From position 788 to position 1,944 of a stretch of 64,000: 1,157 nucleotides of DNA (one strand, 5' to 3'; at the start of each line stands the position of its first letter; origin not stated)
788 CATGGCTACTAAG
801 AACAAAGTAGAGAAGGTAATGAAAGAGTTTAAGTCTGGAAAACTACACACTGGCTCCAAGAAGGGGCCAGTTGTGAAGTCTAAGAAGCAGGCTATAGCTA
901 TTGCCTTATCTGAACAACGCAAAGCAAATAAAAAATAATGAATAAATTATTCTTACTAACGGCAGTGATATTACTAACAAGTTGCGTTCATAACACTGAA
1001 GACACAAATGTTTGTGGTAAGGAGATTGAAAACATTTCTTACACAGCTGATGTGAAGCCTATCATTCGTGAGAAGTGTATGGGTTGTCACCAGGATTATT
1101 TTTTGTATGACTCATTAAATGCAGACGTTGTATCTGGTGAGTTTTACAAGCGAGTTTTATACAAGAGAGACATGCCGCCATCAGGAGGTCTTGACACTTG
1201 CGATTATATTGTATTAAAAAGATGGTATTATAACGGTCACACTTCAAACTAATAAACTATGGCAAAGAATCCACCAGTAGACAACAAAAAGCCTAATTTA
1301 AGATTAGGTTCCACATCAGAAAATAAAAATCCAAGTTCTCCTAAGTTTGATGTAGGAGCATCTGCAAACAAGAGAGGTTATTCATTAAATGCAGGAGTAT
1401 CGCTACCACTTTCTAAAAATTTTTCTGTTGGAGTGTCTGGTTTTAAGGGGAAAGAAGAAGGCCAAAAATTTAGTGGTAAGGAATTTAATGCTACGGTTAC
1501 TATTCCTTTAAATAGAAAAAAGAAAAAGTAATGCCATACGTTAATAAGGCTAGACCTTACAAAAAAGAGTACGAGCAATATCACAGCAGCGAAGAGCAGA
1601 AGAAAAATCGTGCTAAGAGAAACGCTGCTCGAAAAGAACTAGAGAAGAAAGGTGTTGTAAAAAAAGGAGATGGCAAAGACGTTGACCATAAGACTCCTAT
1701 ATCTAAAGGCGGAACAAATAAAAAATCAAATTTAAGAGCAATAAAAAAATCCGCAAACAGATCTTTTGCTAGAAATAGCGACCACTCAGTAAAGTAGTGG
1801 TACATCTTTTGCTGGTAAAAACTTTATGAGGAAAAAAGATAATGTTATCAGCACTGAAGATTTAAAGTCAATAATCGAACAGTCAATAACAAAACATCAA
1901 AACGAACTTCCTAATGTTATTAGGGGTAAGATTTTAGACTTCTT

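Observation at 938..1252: Phage-borne lipoprotein cytochrome c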

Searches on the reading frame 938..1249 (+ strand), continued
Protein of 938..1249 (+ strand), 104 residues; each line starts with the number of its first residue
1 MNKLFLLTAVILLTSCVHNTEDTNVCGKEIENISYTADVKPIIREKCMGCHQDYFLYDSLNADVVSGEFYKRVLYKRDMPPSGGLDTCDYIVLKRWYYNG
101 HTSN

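Call 67: fold_search(model_id=the predicted structure, library=viral)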
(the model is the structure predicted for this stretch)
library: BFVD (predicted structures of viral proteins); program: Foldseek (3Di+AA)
matches with E <= 10: 4; with E <= 0.001: 0
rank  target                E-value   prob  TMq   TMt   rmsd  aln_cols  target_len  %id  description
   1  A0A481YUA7            3.4e+00  0.33  0.47  0.28   3.2        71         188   17  Uncharacterized protein [Marseillevirus LCMAC102]
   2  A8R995                9.2e+00  0.02  0.19  0.20  11.5       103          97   13  Lysis inhibitor regulator [Escherichia phage JS98]
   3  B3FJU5                9.2e+00  0.01  0.15  0.14  12.2        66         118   11  Uncharacterized protein [Pseudomonas phage 201phi2-1]
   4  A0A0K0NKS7            9.7e+00  0.03  0.25  0.19  12.6       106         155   10  Uncharacterized protein [Gordonia phage GMA6]

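Call 70: search_protein_families(library=phrogs, proteins=[L011:8299-8526:+, L015:5797-6030:+, L011:7709-7915:+, L015:10359-11075:+, L015:9201-10001:+, L014:3774-4367:+, L014:4697-5014:+, L001:8995-9642:+, L001:10316-11515:+, L011:8687-8968:+], max_evalue=0.01)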
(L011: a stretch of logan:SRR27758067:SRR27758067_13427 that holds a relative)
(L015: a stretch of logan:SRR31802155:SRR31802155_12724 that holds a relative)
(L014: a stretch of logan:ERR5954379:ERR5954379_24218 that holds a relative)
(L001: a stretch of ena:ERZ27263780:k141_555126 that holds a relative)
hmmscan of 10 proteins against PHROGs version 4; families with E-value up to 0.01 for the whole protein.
L011:8299-8526:+ (76 aa): 0 families

L015:5797-6030:+ (78 aa): 0 families

L011:7709-7915:+ (69 aa): 0 families

L015:10359-11075:+ (239 aa): 2 families
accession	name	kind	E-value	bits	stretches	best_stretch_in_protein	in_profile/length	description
phrog_3000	-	unknown function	4.3e-38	132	1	6-198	4-203/209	-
phrog_33083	-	lysis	2.7e-15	57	1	40-197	292-449/456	endolysin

L015:9201-10001:+ (267 aa): 0 families

L014:3774-4367:+ (198 aa): 0 families

L014:4697-5014:+ (106 aa): 0 families

L001:8995-9642:+ (216 aa): 0 families

L001:10316-11515:+ (400 aa): 1 family
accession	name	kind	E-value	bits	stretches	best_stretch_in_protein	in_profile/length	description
phrog_4971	-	tail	1.1e-07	32.5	1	183-268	193-280/283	major tail protein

L011:8687-8968:+ (94 aa): 0 families

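Call 71: search_protein_families(library=ncbifam, proteins=[L018:4858-5286:+, L018:5286-5993:+, L018:6001-6363:+, L018:6449-6991:+, L018:6997-7956:+, L017:4730-5554:+, L017:6959-7867:+, L017:8444-9481:+], max_evalue=0.001)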
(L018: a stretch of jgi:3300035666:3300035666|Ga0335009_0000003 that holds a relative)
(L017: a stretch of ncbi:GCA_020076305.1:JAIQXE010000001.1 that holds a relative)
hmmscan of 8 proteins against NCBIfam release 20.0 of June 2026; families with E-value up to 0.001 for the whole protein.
L018:4858-5286:+ (143 aa): 0 families

L018:5286-5993:+ (236 aa): 1 family
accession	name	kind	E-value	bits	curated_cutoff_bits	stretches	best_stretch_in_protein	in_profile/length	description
NF047812.1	LIC11213_lipo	equivalog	5.7e-08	32.9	100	1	38-136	30-116/118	LIC11213 family lipoprotein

L018:6001-6363:+ (121 aa): 1 family
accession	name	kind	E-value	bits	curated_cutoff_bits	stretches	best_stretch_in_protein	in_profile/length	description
NF047812.1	LIC11213_lipo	equivalog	5.1e-07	29.9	100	1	35-119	30-117/118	LIC11213 family lipoprotein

L018:6449-6991:+ (181 aa): 0 families

L018:6997-7956:+ (320 aa): 0 families

L017:4730-5554:+ (275 aa): 0 families

L017:6959-7867:+ (303 aa): 0 families

L017:8444-9481:+ (346 aa): 1 family
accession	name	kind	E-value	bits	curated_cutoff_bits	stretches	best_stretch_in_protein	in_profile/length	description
NF049997.1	LiaG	equivalog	1.3e-13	50.8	285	1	184-343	120-286/286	LiaG family protein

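Call 72: search_protein_families(library=pfam, proteins=[L018:4858-5286:+, L018:5286-5993:+, L018:6001-6363:+, L018:6449-6991:+, L018:6997-7956:+, L017:4730-5554:+, L017:6959-7867:+, L017:8444-9481:+], max_evalue=0.001)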
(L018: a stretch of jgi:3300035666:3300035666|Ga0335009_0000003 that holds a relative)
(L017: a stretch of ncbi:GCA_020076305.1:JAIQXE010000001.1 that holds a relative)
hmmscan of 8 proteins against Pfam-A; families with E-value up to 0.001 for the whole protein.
L018:4858-5286:+ (143 aa): 1 family
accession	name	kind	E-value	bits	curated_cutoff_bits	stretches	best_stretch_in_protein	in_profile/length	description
PF12869.13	tRNA_anti-like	-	4.2e-14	52.8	23.5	1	3-139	5-145/146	tRNA_anti-like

L018:5286-5993:+ (236 aa): 2 families
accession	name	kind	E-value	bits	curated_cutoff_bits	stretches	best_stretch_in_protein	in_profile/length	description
PF07635.16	PSCyt1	-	3.5e-14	53.6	22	1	64-114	2-58/59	Planctomycete cytochrome C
PF13442.11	Cytochrome_CBB3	-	0.00022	21.9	27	0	161-229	8-68/68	Cytochrome C oxidase, cbb3-type, subunit III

L018:6001-6363:+ (121 aa): 0 families

L018:6449-6991:+ (181 aa): 1 family
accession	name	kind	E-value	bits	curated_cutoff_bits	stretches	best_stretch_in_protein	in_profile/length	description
PF04264.18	YceI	-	2.8e-13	50.9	23.7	1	43-174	25-148/150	YceI-like domain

L018:6997-7956:+ (320 aa): 1 family
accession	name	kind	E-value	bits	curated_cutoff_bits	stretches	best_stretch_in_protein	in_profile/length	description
PF19089.6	DUF5777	-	3e-94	315.3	23.1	1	46-296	1-247/247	Membrane bound beta barrel domain (DUF5777)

L017:4730-5554:+ (275 aa): 1 family
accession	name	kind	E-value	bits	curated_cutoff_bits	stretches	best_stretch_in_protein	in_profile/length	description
PF07495.19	Y_Y_Y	-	0.00035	20.9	26.6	0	76-98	25-46/65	Y_Y_Y domain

L017:6959-7867:+ (303 aa): 2 families
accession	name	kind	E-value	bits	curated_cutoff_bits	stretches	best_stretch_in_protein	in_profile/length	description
PF19089.6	DUF5777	-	7.5e-96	320.6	23.1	1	49-293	1-247/247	Membrane bound beta barrel domain (DUF5777)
PF13505.12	OMP_b-brl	-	0.00041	21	28.7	1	91-227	43-152/175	Outer membrane protein beta-barrel domain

L017:8444-9481:+ (346 aa): 0 families

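Call 76: find_encoding_contigs(protein=P0173, flank=8000, max_places=1)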
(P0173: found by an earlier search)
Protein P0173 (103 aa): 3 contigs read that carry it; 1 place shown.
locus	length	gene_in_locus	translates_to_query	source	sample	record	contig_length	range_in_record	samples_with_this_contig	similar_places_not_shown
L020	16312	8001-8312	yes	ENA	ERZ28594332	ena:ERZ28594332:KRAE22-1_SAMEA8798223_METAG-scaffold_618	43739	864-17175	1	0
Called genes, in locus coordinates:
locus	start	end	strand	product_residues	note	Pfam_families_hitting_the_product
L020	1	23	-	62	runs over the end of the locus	-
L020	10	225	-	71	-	-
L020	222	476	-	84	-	-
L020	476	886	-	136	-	-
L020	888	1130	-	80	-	-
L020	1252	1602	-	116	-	-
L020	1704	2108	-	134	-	-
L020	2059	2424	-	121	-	-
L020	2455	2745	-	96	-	-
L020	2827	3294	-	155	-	-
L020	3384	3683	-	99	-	-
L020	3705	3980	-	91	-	-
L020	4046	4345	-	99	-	-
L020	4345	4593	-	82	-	-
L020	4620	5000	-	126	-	-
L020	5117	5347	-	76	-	-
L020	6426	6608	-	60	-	-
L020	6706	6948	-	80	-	-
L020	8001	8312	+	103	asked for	-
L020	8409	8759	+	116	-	-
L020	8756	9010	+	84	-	-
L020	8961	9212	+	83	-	-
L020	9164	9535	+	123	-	-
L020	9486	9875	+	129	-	PF00166:Cpn10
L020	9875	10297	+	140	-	PF19174:DUF5856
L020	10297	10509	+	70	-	-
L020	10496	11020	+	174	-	-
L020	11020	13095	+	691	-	-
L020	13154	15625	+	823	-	PF16510:P22_portal (weak)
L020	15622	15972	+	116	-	-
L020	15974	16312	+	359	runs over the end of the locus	PF09603:Fib_succ_major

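Call 77: find_encoding_contigs(protein=P0267, flank=5000, max_places=1)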
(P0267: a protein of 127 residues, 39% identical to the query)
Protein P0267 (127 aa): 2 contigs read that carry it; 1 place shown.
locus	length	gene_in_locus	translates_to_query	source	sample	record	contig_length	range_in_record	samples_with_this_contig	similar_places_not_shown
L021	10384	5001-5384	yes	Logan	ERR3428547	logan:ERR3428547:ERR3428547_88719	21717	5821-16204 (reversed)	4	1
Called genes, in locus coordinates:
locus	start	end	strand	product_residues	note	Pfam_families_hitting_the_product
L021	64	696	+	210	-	PF04264:YceI (weak)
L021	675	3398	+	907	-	PF07494:Reg_prop (faint), PF06580:His_kinase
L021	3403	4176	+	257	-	PF00072:Response_reg, PF04397:LytTR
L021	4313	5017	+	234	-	PF07635:PSCyt1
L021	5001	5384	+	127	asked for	-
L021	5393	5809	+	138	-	PF12869:tRNA_anti-like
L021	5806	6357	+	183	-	PF04264:YceI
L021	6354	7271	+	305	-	PF19089:DUF5777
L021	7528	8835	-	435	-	PF02321:OEP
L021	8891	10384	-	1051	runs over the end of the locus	PF00873:ACR_tran, PF03176:MMPL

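Call 78: find_encoding_contigs(protein=P0262, flank=5000, max_places=1)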
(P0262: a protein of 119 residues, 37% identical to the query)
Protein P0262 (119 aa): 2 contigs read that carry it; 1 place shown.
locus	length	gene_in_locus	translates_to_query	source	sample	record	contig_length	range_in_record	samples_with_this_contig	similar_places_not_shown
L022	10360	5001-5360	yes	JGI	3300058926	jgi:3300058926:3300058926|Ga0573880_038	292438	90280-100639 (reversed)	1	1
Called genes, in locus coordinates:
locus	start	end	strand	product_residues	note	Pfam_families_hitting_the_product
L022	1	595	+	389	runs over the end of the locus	PF08486:SpoIID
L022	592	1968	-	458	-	PF01642:MM_CoA_mutase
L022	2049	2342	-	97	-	PF04977:DivIC (weak)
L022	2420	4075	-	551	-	PF00171:Aldedh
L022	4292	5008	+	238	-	PF13442:Cytochrome_CBB3 (faint), PF07635:PSCyt1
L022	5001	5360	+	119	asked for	-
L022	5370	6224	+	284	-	PF19089:DUF5777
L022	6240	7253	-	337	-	PF00034:Cytochrom_C (weak), PF13442:Cytochrome_CBB3 (weak)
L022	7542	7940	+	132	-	PF25056:DUF7793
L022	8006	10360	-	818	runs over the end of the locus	PF18990:DUF5723, PF02412:TSP_3 (faint), PF00691:OmpA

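Call 85: find_related_loci(query=A3, collection=viral_contigs, flank=5000)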
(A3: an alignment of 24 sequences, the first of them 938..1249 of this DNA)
Query A3 (104 aa) in viral_contigs; peptide patterns used: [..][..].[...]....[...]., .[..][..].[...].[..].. (x = any residue, [..] = any of these).
84 stretches matched a pattern; 11 encode a relative of the query (tblastn E <= 1e-3); 11 distinct loci.
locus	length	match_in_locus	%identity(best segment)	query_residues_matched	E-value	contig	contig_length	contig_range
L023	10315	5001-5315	59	3-104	5e-42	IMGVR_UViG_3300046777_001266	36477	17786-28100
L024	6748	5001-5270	58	15-103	8e-34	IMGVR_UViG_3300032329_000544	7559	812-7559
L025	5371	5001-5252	58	21-104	6e-34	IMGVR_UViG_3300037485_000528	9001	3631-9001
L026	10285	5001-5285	55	6-102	2e-32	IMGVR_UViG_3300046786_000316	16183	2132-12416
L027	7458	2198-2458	59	15-102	5e-32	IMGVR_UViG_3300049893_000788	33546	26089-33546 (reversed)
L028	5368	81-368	53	6-103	1e-30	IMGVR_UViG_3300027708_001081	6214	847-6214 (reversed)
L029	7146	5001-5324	45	5-101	2e-25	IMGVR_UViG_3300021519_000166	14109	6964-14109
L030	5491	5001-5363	33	1-101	1e-18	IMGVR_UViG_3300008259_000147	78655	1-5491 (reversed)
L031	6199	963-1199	45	21-102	1e-15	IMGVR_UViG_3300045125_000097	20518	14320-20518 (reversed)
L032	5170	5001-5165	49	3-54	7e-14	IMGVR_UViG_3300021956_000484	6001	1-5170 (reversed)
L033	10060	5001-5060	60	32-51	6e-5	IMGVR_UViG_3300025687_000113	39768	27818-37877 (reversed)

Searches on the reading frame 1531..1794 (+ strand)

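Call 15: search_protein_families(library=phrogs, proteins=[window:1531-1794:+], max_evalue=0.001)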
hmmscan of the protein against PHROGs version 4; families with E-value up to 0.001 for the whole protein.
window:1531-1794:+ (88 aa): 6 families
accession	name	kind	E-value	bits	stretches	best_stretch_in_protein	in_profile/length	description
phrog_4590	-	unknown function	8.2e-23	81.7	1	7-81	11-83/100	-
phrog_6437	-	unknown function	1e-05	27.1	1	10-76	19-82/86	-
phrog_6050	-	DNA, RNA and nucleotide metabolism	2.5e-05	24.3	1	41-77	321-355/402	HNH endonuclease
phrog_22283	-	unknown function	6.3e-05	24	1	40-78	29-67/135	-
phrog_144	-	DNA, RNA and nucleotide metabolism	0.00037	21.2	1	5-74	55-127/175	HNH endonuclease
phrog_589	-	DNA, RNA and nucleotide metabolism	0.00046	21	0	15-71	64-130/179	HNH endonuclease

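Call 16: search_protein_families(library=pfam, proteins=[window:1531-1794:+], max_evalue=0.01)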
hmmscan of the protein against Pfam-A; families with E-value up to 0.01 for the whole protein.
window:1531-1794:+ (88 aa): 2 families
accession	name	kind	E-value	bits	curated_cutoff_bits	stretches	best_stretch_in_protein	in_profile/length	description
PF01844.29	HNH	-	0.00044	20.8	21.4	1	47-71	12-36/47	HNH endonuclease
PF07382.16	HC2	-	0.0012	19.4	40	1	23-78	25-79/194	Histone H1-like nucleoprotein HC2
